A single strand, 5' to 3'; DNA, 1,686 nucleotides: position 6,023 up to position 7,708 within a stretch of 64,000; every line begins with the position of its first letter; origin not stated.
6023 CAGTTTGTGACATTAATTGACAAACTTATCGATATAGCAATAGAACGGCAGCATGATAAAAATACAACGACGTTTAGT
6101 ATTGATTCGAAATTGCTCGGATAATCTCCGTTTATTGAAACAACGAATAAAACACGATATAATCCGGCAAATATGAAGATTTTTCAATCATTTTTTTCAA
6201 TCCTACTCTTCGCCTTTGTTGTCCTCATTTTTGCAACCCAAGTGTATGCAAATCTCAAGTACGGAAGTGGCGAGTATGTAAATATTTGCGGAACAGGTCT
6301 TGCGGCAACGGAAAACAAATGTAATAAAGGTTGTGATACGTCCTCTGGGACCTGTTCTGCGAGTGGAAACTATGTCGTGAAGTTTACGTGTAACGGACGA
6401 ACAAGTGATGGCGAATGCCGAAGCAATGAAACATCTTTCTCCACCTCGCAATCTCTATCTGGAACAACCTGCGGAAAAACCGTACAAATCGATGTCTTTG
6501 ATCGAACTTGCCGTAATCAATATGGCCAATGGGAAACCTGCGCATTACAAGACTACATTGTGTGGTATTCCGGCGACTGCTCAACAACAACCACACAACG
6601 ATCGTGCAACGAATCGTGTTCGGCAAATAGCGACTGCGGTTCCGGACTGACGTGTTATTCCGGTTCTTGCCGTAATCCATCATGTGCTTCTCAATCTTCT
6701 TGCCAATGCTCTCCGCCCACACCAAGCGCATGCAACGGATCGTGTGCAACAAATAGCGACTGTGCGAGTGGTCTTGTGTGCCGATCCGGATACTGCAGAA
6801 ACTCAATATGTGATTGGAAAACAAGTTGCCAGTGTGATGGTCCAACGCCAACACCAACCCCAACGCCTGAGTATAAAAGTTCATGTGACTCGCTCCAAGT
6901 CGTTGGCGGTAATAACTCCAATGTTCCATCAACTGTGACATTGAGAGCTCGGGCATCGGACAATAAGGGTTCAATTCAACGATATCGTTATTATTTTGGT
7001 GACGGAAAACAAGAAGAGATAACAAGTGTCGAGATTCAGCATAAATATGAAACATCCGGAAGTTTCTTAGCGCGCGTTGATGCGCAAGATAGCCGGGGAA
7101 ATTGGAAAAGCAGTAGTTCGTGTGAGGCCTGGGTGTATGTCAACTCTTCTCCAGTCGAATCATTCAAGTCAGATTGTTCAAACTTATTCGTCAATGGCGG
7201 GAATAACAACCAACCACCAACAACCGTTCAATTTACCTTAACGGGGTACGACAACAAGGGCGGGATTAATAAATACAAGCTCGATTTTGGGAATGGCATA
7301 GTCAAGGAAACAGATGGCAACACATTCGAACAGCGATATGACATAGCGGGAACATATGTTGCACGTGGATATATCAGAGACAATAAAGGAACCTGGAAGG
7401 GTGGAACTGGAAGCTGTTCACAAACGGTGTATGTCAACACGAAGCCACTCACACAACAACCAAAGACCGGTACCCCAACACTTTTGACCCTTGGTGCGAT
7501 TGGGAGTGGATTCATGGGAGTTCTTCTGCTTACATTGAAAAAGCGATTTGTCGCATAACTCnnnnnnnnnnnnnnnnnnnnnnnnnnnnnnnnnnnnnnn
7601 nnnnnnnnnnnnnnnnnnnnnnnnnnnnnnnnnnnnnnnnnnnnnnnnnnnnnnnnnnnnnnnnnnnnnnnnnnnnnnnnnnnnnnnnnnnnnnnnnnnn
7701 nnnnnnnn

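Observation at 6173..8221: Sortase with an adjacent Cys-rich PKD surface protein carrying a non-canonical PKTG sorting motif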

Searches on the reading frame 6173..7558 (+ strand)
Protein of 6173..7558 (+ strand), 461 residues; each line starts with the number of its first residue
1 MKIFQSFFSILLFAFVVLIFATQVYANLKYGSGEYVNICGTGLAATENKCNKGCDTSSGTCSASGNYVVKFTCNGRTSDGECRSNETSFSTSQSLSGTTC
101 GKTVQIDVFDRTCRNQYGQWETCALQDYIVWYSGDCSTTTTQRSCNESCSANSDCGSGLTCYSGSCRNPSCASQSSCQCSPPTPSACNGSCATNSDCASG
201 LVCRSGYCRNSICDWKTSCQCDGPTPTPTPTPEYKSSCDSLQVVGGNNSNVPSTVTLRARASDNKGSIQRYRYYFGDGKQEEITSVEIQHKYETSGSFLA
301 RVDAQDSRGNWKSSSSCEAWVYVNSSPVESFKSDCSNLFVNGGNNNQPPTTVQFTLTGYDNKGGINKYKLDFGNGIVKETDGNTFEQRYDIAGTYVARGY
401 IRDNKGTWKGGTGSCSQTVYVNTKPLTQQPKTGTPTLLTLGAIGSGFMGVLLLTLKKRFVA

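Call 3: search_protein_families(library=pfam, proteins=[window:6173-7558:+], max_evalue=0.1)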
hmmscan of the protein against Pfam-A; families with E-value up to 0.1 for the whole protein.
window:6173-7558:+ (461 aa): 4 families
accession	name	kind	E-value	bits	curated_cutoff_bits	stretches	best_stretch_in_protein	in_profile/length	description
PF00801.26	PKD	-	1.2e-15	57.7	23.5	2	249-313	11-74/80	PKD domain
PF18911.6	PKD_4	-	1e-14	54.8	27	2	248-318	13-82/85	PKD domain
PF17957.7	Big_7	-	4.9e-06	27.5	24.1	1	247-287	10-51/70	Bacterial Ig domain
PF21164.2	Dumpy_DPY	-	0.018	15.5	27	1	149-169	4-24/24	Dumpy, DPY module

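Call 4: search_protein_families(library=ncbifam, proteins=[window:6173-7558:+], max_evalue=0.1)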
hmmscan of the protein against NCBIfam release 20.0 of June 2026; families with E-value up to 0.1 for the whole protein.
window:6173-7558:+ (461 aa): 1 family
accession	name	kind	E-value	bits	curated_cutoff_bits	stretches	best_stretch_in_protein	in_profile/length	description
TIGR04201.1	Myxo_Cys_RPT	repeat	0.0019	18.3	25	1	187-208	2-22/22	Cys-rich repeat-containing protein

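Call 12: find_homologous_proteins(query=window:6173-7558:+)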
Query window:6173-7558:+ (461 aa): 175 proteins with E <= 0.001 among 7942 candidates; the best 120 are listed.
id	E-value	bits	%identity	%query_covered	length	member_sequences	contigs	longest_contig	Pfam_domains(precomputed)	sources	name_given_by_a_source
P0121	0.0e+0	1061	100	100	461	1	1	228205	PF00801.27,PF17957.8,PF18911.7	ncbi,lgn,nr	ncbi:MAG: PKD domain-containing protein [Candidatus Pacebacteria bacterium]|nr:PKD domain-containing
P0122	7.6e-175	600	60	100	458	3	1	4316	PF00801.27,PF18911.7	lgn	-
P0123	2.6e-136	473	55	59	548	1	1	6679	PF00801.27,PF18911.7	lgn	-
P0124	7.0e-134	465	64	48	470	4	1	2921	PF00801.27,PF18911.7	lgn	-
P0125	8.9e-130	452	63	48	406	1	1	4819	PF00801.27,PF18911.7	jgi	jgi:hypothetical protein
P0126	8.9e-129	448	59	51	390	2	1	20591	PF00801.27,PF18911.7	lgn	-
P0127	2.3e-127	444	46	99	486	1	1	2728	PF00801.27,PF18911.7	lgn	-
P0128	6.7e-126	439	54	48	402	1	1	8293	PF00801.27,PF17957.8,PF18911.7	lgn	-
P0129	1.3e-125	438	59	49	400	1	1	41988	PF00801.27,PF18911.7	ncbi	-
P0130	3.1e-125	437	58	49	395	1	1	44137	PF00801.27,PF18911.7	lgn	-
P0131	2.2e-124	434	55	49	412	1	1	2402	PF07495.20,PF00801.27,PF18911.7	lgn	-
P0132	6.9e-124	432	47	99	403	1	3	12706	PF00801.27,PF18911.7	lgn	-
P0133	6.1e-123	429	53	50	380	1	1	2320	PF00801.27,PF18911.7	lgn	-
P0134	1.6e-122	428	58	49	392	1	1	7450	PF00801.27,PF17957.8,PF18911.7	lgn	-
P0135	4.6e-122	426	59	48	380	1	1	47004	PF00801.27,PF18911.7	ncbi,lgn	-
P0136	6.0e-122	426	60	49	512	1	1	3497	PF00801.27,PF18911.7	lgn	-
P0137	6.6e-122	426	57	49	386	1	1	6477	PF00801.27,PF18911.7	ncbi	-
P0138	8.3e-122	425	45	98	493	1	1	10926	PF07495.20,PF00801.27,PF18911.7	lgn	-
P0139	1.7e-121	424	57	48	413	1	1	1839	PF00801.27,PF18911.7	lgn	-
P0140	1.8e-121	424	52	51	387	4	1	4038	PF00801.27,PF18911.7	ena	-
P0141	1.8e-121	424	58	48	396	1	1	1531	PF00801.27,PF17957.8,PF18911.7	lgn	-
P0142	2.7e-121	424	45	100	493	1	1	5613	PF00801.27,PF18911.7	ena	-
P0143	7.2e-121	422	60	48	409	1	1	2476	PF07495.20,PF00801.27,PF18911.7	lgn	-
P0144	1.5e-120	421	60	49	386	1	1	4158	PF00801.27,PF17957.8,PF18911.7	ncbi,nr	ncbi:MAG: PKD domain-containing protein [bacterium]|nr:PKD domain-containing protein [bacterium]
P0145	4.8e-120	420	47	95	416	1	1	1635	PF00801.27,PF18911.7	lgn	-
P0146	6.5e-120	419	48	62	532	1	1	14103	PF00801.27,PF18911.7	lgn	-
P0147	6.0e-119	416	58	48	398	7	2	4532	PF00801.27,PF18911.7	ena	-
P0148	1.7e-118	414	45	98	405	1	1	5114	PF00801.27,PF18911.7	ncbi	-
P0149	9.0e-118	412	57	49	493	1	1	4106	PF00801.27,PF18911.7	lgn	-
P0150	1.1e-117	412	49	49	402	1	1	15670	PF00801.27,PF18911.7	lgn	-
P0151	2.7e-117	411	57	49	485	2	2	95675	PF00801.27,PF18911.7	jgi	jgi:hypothetical protein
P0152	2.9e-117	410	54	48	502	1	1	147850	PF00801.27,PF18911.7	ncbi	-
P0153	3.9e-117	410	49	49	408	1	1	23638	PF00801.27,PF18911.7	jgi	jgi:hypothetical protein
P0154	1.4e-116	408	55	49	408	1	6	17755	PF00801.27,PF18911.7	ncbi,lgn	-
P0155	5.3e-116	406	52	51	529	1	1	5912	PF07495.20,PF00801.27,PF17957.8,PF18911.7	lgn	-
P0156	5.8e-116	406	44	92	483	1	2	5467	PF07495.20,PF00801.27,PF18911.7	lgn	-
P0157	1.1e-115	405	50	50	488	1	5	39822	PF07495.20,PF00801.27,PF18911.7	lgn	-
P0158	1.9e-115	404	49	60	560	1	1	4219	PF07495.20,PF00801.27,PF18911.7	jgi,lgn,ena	-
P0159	2.5e-115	404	43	99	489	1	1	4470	PF00801.27,PF18911.7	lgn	-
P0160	7.2e-115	403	55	50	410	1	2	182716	PF00801.27,PF18911.7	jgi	jgi:hypothetical protein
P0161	1.4e-114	402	53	49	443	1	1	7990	PF00801.27,PF17957.8,PF18911.7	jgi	jgi:uncharacterized protein YcfL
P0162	1.7e-114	401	42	100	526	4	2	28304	PF00801.27,PF18911.7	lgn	-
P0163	5.1e-114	400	57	49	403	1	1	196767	PF00801.27,PF18911.7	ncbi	-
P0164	9.1e-114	399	53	57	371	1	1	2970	PF00801.27,PF18911.7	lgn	-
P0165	1.9e-113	398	45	100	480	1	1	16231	PF00801.27,PF18911.7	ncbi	-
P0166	3.0e-113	397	52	49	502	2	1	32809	PF07495.20,PF00801.27,PF18911.7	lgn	-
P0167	4.5e-113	397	50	51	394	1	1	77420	PF07495.20,PF00801.27,PF18911.7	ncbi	-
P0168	6.6e-113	396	57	49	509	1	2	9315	PF07495.20,PF00801.27,PF18911.7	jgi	jgi:hypothetical protein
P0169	7.4e-113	396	48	50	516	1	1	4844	PF07495.20,PF00801.27,PF18911.7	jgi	jgi:PKD repeat protein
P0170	7.5e-113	396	56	49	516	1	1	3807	PF00801.27,PF18911.7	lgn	-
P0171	1.1e-112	395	44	100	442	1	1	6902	PF00801.27,PF18911.7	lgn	-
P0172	4.1e-112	393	46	95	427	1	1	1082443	PF07495.20,PF00801.27,PF18911.7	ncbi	-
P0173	1.2e-111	392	47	51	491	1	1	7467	PF00801.27,PF18911.7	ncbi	-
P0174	1.5e-111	392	44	99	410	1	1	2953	PF00801.27,PF18911.7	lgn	-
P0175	2.1e-111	391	55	52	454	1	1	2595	PF00801.27,PF18911.7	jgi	jgi:hypothetical protein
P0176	2.8e-110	387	54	50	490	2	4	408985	PF07495.20,PF00801.27,PF18911.7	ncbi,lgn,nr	ncbi:PKD domain-containing protein [Candidatus Woesebacteria bacterium]|nr:PKD domain-containing pro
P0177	3.8e-110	387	48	95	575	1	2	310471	PF07495.20,PF00801.27,PF18911.7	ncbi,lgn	-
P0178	7.3e-110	386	52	49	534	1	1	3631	PF07495.20,PF00801.27,PF18911.7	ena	-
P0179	9.2e-110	386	48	48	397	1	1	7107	PF00801.27,PF18911.7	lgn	-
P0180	9.5e-110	386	41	94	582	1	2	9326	PF07495.20,PF00801.27,PF18911.7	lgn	-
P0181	2.0e-109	385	41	99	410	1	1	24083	PF00801.27,PF18911.7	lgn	-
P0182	1.6e-108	382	48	50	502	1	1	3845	PF00801.27,PF18911.7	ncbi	-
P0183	1.9e-108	381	60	24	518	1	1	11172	PF07495.20,PF00801.27,PF18911.7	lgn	-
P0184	1.9e-108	381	47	59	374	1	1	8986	PF07495.20,PF00801.27,PF18911.7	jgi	jgi:hypothetical protein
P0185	4.5e-108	380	50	49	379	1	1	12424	PF00801.27,PF18911.7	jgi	jgi:hypothetical protein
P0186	2.0e-107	378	40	100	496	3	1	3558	PF07495.20,PF00801.27,PF18911.7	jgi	jgi:hypothetical protein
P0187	2.1e-107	378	56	49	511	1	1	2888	PF00801.27,PF18911.7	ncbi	-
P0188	2.2e-107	378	54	48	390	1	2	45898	PF00801.27,PF17957.8,PF18911.7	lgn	-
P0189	4.8e-107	377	51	48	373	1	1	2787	PF00801.27,PF18911.7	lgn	-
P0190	1.1e-106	376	50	51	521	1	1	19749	PF00801.27,PF18911.7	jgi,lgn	-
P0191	3.7e-106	374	42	98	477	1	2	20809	PF07495.20,PF00801.27,PF18911.7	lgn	-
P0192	3.5e-105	371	41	100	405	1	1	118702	PF00801.27,PF18911.7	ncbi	-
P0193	6.2e-105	370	50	60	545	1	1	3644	PF07495.20,PF00801.27,PF18911.7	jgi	-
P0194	1.5e-104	369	60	48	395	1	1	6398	PF00801.27,PF18911.7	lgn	-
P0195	2.5e-104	368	43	98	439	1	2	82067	PF00801.27,PF18911.7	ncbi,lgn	-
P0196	6.9e-104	366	44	90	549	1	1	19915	PF07495.20,PF00801.27,PF18911.7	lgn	-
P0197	1.4e-103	365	46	49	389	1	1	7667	PF00801.27,PF18911.7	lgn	-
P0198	3.1e-100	354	44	51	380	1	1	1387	PF00801.27,PF18911.7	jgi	jgi:hypothetical protein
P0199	3.1e-100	354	38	99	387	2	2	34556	PF00801.27,PF18911.7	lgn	-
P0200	1.5e-99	352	47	57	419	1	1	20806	PF00801.27,PF18911.7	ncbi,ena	-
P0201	3.5e-99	351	40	97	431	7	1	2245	PF07495.20,PF00801.27,PF18911.7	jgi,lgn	jgi:hypothetical protein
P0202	1.7e-94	335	38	96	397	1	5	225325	PF00801.27,PF18911.7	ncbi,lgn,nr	ncbi:MAG TPA: PKD domain-containing protein [Patescibacteria group bacterium]|nr:PKD domain-containi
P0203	1.7e-93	332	62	51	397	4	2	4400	PF07495.20,PF00801.27,PF17957.8,PF18911.7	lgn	-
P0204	3.9e-93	331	62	51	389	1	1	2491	PF07495.20,PF00801.27,PF18911.7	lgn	-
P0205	4.9e-93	331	61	49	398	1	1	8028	PF07495.20,PF00801.27,PF17957.8,PF18911.7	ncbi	-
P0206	3.8e-90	321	62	38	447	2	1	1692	PF00801.27,PF18911.7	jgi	jgi:hypothetical protein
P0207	5.6e-89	317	61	50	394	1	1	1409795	PF07495.20,PF00801.27,PF17957.8,PF18911.7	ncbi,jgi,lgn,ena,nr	ncbi:MAG TPA: PKD domain-containing protein [Vitreimonas sp.]|nr:PKD domain-containing protein [Vitr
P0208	1.5e-88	316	49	50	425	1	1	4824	PF07495.20,PF00801.27,PF18911.7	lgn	-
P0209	2.1e-88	315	49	53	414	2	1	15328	PF00801.27,PF18911.7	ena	-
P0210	5.5e-88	314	60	49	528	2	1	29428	PF00801.27,PF18911.7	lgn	-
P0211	6.0e-88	314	47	49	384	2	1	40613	PF00801.27,PF18911.7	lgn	-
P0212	8.7e-88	313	60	49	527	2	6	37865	PF00801.27,PF18911.7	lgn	-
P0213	4.1e-86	308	62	49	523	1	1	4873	PF00801.27,PF18911.7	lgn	-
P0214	2.5e-85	305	58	49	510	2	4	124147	PF00801.27,PF18911.7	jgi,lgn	-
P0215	2.0e-84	302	41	79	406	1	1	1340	PF07495.20,PF00801.27,PF18911.7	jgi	jgi:hypothetical protein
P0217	3.6e-84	301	56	49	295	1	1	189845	PF00801.27,PF18911.7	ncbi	-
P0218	4.3e-84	301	60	49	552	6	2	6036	PF00801.27,PF18911.7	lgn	-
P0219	1.0e-83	300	57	52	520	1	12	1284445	PF00801.27,PF18911.7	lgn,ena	-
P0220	8.3e-83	297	37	99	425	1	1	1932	PF00801.27,PF18911.7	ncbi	-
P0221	1.0e-81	293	54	49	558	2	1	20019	PF07495.20,PF00801.27,PF18911.7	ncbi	-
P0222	5.8e-80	287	51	48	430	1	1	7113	PF00801.27,PF18911.7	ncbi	-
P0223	1.3e-79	286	54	49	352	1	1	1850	PF07495.20,PF00801.27,PF18911.7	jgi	jgi:hypothetical protein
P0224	3.9e-79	285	55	51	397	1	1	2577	PF00801.27,PF18911.7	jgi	jgi:hypothetical protein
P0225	4.3e-79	285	49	49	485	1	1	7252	PF00801.27,PF18911.7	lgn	-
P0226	1.0e-77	280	52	49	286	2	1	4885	PF07495.20,PF00801.27,PF17957.8,PF18911.7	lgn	-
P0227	1.2e-77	280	58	30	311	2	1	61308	PF00801.27,PF18911.7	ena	-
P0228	1.9e-77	279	55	49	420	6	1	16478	PF00801.27,PF18911.7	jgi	-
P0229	3.4e-77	278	54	52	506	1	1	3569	PF00801.27,PF18911.7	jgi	jgi:hypothetical protein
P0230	1.0e-76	277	49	51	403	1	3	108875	PF00801.27,PF18911.7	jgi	jgi:hypothetical protein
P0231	3.9e-76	275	53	50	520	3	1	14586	PF00801.27,PF18911.7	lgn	-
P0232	1.9e-75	273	38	87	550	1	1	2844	PF00801.27,PF18911.7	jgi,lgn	jgi:hypothetical protein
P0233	2.7e-75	272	54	49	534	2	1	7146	PF00801.27,PF18911.7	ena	-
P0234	5.0e-75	271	52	49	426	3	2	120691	PF00801.27,PF18911.7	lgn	-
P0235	1.0e-74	270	49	55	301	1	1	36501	PF00801.27,PF18911.7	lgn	-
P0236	1.6e-74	270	52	49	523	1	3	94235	PF00801.27,PF18911.7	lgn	-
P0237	1.6e-74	270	51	51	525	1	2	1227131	PF00801.27,PF18911.7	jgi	jgi:hypothetical protein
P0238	1.8e-74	269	53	49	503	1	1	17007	PF00801.27,PF18911.7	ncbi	-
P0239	4.8e-74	268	52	51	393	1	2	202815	PF00801.27,PF18911.7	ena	-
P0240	1.7e-72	263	50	50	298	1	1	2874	PF00801.27,PF18911.7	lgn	-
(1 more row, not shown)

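Call 43: predict_structure(alignment_id=A3)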
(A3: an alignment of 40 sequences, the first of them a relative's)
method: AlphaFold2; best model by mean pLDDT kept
length: 461 residues; sequences in the alignment: 40
mean_pLDDT: 83.8   pTM: 0.48
mean pLDDT of the five models: 83.8, 82.8, 82.4, 82.2, 82.2
residues with pLDDT >= 90: 259; 70-90: 118; 50-70: 46; < 50: 38
segments of 3 or more residues with pLDDT < 50: 138-146, 173-188, 213-224
pLDDT, mean of each block of 10 residues (from residue 1): 69 81 58 73 56 86 96 89 94 93 94 91 91 71 56 80 76 45 46 79 76 47 54 92 97 97 96 96 98 96 96 95 93 95 93 96 94 98 97 97 97 95 78 78 89 90 75
secondary structure, 60 per line:
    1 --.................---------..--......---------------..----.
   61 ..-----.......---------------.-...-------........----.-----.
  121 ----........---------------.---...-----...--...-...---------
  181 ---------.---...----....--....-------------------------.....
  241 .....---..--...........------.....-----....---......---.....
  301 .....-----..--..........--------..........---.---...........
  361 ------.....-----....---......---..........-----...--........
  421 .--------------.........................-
elements in order: H3-19 E33-38 E60-62 E68-74 E92-94 E102-109 E125-132 E160-162 E165-167 E201-204 E207-210 E236-245 E253-263 E270-274 E280-283 E287-292 E296-305 E318-324 E333-342 E350-360 E367-371 E377-380 E384-389 E393-402 E408-410 E416-421 H436-460

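Call 66: find_encoding_contigs(protein=P0121, flank=3000, max_places=3)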
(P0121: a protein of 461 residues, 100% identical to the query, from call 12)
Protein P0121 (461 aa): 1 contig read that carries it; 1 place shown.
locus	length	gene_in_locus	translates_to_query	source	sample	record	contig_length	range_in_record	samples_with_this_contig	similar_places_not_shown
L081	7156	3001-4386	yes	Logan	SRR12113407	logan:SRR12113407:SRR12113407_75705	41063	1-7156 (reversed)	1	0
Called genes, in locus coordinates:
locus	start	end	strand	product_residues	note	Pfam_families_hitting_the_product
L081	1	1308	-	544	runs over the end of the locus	PF00118:Cpn60_TCP1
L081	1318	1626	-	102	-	PF00166:Cpn10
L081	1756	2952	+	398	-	PF01820:Dala_Dala_lig_N, PF02786:CPSase_L_D2 (faint), PF07478:Dala_Dala_lig_C, PF02222:ATP-grasp (weak)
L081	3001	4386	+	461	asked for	PF00801:PKD, PF17957:Big_7 (faint), PF18911:PKD_4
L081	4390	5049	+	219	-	PF04203:Sortase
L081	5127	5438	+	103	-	-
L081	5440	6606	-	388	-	PF08245:Mur_ligase_M, PF02875:Mur_ligase_C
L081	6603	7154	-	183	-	?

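Call 67: search_protein_families(library=ncbifam, alignment_id=A3, max_evalue=1)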
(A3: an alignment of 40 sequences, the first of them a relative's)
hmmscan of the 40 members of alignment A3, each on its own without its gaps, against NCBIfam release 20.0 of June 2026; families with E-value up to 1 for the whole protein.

A. member 1, P0121 (461 aa): 1 family
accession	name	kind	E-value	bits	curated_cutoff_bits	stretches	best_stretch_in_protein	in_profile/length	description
TIGR04201.1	Myxo_Cys_RPT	repeat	0.0019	18.3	25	2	187-208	2-22/22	Cys-rich repeat-containing protein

B. families by the number of members that match (of 40 scanned): 31 families (the first 25 are shown)
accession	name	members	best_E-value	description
NF058578.1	CPR_pilus_PamR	18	0.00081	pilus system RbmA-like protein PamR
NF033186.1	internalin_K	15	1.6e-05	class 1 internalin InlK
NF037973.1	metallo_SslE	12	6.9e-07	lipoprotein metalloprotease SslE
TIGR00864.1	PCC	10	8.2e-06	polycystin cation channel protein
NF007285.1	PRK09752.1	6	7.8e-07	AIDA-I family autotransporter adhesin YfaL/EhaC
NF008084.0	PRK10819.1-5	6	0.00011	TonB system transport protein TonB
TIGR01655.1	yxeA_fam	4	0.012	YxeA family protein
NF038096.1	thylak_slr1796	4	0.014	thylakoid membrane photosystem I accumulation factor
NF033845.1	MSCRAMM_ClfB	3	6.1e-06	MSCRAMM family adhesin clumping factor ClfB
NF052345.1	S_layer_anammox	3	1.9e-05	Kustd1514 family S-layer glycoprotein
TIGR04526.1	predic_Ig_block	3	0.0048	putative immunoglobulin-blocking virulence protein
TIGR00601.1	rad23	3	0.053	UV excision repair protein Rad23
NF047446.1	barrel_OmpL47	2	0.00094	OmpL47-type beta-barrel domain-containing protein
TIGR01167.1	LPXTG_anchor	2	0.14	LPXTG cell wall anchor domain-containing protein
NF004173.0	PRK05641.1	2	0.51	putative acetyl-CoA carboxylase biotin carboxyl carrier protein subunit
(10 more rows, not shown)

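Call 68: search_protein_families(library=pfam, alignment_id=A3, max_evalue=1)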
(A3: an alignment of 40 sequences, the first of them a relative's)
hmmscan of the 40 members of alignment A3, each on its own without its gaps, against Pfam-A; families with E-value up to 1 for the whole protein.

A. member 1, P0121 (461 aa): 4 families
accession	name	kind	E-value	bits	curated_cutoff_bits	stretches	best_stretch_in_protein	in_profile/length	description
PF00801.26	PKD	-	1.2e-15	57.7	23.5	2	249-313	11-74/80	PKD domain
PF18911.6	PKD_4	-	1e-14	54.8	27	2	248-318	13-82/85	PKD domain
PF17957.7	Big_7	-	4.9e-06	27.5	24.1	1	247-287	10-51/70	Bacterial Ig domain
PF21164.2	Dumpy_DPY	-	0.018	15.5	27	2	149-169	4-24/24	Dumpy, DPY module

B. families by the number of members that match (of 40 scanned): 27 families (the first 25 are shown)
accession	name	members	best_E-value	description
PF18911.6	PKD_4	40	1.8e-21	PKD domain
PF00801.26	PKD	40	1.5e-19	PKD domain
PF07495.19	Y_Y_Y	28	9.2e-07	Y_Y_Y domain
PF17957.7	Big_7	15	3.1e-07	Bacterial Ig domain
PF22352.2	K319L-like_PKD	3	0.00052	K319L-like, PKD domain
PF19077.6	Big_13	2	0.0052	Bacterial Ig-like domain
PF05887.16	Trypan_PARP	2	0.016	Procyclic acidic repetitive protein (PARP)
PF12197.13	lci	2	0.074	LCI fold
PF07532.17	Big_4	2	0.099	Bacterial Ig-like domain (group 4)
PF21164.2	Dumpy_DPY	1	0.018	Dumpy, DPY module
PF23826.1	DUF7196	1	0.019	Domain of unknown function (DUF7196)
PF08481.16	GBS_Bsp-like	1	0.046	GBS Bsp-like repeat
PF24801.1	FNIII-A_GpJ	1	0.054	Tip attachment protein J,FNIII-A domain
PF00041.27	fn3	1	0.059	Fibronectin type III domain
PF20497.3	SWI-SNF_Ssr4_C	1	0.074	SWI/SNF and RSC complexes subunit Ssr4 C-terminal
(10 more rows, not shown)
